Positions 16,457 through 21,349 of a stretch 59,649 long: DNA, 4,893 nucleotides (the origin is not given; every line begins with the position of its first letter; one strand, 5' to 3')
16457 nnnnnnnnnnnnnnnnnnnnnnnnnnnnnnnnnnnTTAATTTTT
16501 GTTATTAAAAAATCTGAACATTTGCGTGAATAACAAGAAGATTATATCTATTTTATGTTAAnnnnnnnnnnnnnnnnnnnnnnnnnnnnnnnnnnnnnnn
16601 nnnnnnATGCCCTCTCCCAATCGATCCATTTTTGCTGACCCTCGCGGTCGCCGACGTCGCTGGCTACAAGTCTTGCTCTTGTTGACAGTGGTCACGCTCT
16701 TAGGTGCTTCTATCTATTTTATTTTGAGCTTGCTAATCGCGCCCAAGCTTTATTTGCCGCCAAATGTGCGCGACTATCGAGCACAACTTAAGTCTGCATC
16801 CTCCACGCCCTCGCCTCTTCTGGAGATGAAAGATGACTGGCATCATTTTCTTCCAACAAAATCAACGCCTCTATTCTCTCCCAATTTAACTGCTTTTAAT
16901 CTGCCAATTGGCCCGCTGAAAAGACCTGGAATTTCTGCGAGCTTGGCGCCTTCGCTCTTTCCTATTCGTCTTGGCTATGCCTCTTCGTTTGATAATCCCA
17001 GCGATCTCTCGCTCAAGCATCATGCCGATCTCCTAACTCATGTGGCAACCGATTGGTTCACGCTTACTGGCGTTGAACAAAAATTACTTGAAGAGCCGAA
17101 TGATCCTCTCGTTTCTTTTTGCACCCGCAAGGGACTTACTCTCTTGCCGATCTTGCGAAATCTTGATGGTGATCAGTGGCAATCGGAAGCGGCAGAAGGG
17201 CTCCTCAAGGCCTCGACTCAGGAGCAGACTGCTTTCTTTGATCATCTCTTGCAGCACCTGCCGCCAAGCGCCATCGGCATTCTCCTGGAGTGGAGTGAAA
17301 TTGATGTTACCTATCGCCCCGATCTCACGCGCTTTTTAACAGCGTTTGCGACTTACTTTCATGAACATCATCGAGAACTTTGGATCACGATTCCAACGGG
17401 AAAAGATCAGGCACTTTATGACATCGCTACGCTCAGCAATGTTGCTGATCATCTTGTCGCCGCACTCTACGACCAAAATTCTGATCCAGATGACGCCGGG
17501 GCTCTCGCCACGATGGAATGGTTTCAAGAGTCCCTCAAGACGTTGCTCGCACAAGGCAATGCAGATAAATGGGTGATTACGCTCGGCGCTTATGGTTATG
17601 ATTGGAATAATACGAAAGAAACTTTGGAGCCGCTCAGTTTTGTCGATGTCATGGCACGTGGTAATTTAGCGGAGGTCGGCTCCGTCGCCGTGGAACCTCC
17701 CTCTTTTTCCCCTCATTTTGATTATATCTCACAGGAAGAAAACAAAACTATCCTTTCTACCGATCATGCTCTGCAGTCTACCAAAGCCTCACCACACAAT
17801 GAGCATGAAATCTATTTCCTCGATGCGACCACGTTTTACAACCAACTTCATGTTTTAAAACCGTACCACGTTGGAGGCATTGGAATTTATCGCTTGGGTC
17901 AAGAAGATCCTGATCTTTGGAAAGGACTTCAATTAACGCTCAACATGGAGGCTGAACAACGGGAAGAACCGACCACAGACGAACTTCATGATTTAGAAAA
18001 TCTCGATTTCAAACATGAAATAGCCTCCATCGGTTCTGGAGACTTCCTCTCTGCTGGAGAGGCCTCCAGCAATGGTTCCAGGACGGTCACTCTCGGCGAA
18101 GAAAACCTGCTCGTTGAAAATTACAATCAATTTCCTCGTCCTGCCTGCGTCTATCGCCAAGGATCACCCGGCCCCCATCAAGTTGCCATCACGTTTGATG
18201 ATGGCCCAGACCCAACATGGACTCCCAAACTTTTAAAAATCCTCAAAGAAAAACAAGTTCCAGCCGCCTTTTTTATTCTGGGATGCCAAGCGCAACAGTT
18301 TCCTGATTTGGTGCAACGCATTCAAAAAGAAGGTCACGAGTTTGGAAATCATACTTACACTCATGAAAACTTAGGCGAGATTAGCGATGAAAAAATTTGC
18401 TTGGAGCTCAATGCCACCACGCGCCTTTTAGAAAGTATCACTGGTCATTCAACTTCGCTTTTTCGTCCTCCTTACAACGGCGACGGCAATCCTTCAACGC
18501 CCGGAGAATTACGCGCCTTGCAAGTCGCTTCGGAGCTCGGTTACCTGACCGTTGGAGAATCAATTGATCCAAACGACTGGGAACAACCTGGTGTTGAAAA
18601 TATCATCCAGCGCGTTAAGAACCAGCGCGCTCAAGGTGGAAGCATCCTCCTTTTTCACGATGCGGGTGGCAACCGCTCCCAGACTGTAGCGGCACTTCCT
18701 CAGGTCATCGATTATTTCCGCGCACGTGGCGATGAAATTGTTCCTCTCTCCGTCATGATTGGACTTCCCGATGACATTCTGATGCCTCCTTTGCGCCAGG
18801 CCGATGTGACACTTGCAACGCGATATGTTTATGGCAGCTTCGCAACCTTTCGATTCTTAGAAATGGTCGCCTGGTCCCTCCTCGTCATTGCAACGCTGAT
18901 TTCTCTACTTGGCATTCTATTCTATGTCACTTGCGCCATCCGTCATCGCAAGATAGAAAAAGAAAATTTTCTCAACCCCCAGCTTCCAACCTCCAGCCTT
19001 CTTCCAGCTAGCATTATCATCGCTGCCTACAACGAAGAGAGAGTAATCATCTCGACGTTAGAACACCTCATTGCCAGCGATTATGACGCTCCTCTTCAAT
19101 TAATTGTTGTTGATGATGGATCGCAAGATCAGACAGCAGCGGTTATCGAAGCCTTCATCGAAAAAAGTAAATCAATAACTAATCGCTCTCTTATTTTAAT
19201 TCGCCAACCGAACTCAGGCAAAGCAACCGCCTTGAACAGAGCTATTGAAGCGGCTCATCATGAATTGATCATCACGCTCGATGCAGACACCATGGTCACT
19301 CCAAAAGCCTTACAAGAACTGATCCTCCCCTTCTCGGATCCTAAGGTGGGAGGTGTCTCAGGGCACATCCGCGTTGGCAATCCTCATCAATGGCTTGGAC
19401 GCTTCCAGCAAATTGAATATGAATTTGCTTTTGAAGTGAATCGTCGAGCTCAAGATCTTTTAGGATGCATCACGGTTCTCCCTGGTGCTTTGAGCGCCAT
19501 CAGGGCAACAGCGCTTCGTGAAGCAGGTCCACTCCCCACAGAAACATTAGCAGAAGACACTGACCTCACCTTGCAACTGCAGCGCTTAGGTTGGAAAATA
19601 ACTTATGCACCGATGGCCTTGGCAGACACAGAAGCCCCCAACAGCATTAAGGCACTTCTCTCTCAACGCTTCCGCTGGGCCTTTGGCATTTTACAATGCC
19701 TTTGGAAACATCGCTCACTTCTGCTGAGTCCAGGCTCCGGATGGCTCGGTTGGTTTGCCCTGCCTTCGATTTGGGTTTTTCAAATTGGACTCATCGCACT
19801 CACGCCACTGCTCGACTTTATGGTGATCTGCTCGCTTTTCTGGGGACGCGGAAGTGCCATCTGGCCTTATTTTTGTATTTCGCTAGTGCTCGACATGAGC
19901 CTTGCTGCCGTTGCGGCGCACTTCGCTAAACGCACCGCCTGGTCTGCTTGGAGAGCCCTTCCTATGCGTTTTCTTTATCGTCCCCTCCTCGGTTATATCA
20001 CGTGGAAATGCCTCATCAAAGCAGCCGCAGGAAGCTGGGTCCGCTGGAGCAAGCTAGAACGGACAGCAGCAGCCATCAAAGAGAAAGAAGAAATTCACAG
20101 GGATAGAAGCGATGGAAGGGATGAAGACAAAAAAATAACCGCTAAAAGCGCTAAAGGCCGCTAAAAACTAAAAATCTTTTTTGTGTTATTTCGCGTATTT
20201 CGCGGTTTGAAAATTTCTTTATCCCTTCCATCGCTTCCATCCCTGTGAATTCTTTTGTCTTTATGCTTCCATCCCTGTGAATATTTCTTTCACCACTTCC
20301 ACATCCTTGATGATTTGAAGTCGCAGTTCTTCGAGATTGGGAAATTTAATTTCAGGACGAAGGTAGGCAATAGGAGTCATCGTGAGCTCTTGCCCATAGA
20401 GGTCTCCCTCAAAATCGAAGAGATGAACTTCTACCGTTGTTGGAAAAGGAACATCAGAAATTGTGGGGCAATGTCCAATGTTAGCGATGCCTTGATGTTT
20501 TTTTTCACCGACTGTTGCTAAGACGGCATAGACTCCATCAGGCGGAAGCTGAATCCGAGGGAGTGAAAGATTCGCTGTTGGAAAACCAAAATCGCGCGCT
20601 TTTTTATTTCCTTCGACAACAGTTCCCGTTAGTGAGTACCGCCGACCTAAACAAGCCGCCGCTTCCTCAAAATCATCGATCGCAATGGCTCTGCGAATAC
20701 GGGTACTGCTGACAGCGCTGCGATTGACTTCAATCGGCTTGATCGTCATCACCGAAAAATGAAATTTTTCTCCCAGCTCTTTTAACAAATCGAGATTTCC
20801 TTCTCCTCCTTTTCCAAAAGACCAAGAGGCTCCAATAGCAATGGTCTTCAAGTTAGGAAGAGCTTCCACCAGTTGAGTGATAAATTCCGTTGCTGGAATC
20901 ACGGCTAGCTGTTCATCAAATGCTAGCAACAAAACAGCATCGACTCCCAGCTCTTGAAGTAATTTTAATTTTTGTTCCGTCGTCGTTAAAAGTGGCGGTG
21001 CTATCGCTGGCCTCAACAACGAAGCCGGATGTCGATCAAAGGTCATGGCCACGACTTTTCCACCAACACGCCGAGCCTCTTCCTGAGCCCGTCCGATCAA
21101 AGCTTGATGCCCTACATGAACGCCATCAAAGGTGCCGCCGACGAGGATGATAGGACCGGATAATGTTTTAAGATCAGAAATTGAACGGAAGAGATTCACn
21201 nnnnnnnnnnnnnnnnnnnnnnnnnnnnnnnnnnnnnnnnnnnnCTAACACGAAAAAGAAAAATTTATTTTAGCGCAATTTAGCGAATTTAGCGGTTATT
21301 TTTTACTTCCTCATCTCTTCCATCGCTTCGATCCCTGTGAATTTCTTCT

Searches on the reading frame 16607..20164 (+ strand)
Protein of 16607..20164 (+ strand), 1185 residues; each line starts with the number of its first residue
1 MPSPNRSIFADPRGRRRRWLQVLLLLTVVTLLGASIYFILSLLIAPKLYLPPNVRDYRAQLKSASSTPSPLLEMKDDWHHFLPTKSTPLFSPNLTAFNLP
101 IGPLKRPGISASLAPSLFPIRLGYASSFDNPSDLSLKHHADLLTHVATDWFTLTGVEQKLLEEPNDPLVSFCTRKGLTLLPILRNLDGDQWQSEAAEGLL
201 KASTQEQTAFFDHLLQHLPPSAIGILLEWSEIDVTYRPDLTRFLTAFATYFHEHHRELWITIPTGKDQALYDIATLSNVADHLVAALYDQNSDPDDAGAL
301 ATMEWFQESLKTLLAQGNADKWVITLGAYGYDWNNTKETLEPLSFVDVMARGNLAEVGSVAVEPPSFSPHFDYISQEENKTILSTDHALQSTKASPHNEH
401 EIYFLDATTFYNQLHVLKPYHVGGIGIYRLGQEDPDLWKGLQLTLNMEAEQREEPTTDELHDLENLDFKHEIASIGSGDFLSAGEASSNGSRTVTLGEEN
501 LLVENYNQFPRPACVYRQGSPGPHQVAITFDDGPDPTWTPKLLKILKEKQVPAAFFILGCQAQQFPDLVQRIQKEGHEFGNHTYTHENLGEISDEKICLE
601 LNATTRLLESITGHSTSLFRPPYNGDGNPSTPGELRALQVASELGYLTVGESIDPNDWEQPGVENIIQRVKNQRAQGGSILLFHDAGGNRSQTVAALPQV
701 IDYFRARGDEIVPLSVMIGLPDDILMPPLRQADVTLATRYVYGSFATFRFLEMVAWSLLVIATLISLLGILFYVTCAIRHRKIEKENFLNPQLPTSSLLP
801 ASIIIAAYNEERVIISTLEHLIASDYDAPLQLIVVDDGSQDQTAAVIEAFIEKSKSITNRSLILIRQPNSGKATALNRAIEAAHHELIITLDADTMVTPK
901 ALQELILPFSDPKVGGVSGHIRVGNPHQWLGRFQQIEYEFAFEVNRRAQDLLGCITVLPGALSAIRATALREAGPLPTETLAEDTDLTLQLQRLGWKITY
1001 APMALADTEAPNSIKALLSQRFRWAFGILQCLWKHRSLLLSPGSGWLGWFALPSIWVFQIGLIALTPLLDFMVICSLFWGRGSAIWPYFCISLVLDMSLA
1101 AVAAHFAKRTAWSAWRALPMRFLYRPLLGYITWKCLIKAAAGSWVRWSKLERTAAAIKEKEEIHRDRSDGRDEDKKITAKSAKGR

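Call 14: search_protein_families(library=pfam, proteins=[window:16607-20164:+], max_evalue=0.00001)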
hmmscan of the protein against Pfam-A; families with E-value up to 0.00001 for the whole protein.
window:16607-20164:+ (1185 aa): 8 families
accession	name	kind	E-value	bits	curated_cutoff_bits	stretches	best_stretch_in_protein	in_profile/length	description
PF01522.26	Polysacc_deac_1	-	3.2e-34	118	23.1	1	520-646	3-121/124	Polysaccharide deacetylase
PF13641.12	Glyco_tranf_2_3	-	1.4e-29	104.2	27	1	802-1027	4-230/230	Glycosyltransferase like family 2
PF00535.33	Glycos_transf_2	-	2.1e-28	99.8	23.3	1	802-970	1-164/168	Glycosyl transferase family 2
PF13632.12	Glyco_trans_2_3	-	4.5e-27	95.6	27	1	888-1079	2-194/198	Glycosyl transferase family group 2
PF13506.12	Glyco_transf_21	-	7e-20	71.6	21.7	1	871-1025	17-173/174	Glycosyl transferase family 21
PF03142.21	Chitin_synth_2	-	3.8e-12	46.1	27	1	880-972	197-291/527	Chitin synthase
PF10111.15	Glyco_tranf_2_2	-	2.2e-09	37.7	27.3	1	802-904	1-101/276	Glycosyltransferase like family 2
PF00704.34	Glyco_hydro_18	-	2.2e-06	28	29.6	1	232-432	118-316/317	Glycosyl hydrolases family 18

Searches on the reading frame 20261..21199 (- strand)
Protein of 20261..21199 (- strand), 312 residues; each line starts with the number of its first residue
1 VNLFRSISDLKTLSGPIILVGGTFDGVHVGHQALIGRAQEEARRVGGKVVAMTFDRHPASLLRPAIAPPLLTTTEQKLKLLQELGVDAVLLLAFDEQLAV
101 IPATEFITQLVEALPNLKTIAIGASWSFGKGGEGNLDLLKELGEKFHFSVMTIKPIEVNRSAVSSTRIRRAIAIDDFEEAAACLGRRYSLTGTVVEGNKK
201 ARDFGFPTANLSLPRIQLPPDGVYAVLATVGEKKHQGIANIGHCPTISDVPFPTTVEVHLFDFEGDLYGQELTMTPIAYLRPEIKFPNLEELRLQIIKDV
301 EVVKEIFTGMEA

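Call 14: search_protein_families(library=pfam, proteins=[window:20261-21199:-], max_evalue=0.00001)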
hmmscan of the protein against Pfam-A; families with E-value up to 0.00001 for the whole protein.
window:20261-21199:- (312 aa): 3 families
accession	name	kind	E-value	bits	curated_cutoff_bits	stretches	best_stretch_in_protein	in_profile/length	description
PF06574.18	FAD_syn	-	1.1e-41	142.7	27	1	18-167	9-158/158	FAD synthetase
PF01687.23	Flavokinase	-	1.2e-38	132.6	19.6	1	184-307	1-124/124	Riboflavin kinase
PF01467.32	CTP_transf_like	-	2.5e-08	34.7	21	1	19-170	1-132/133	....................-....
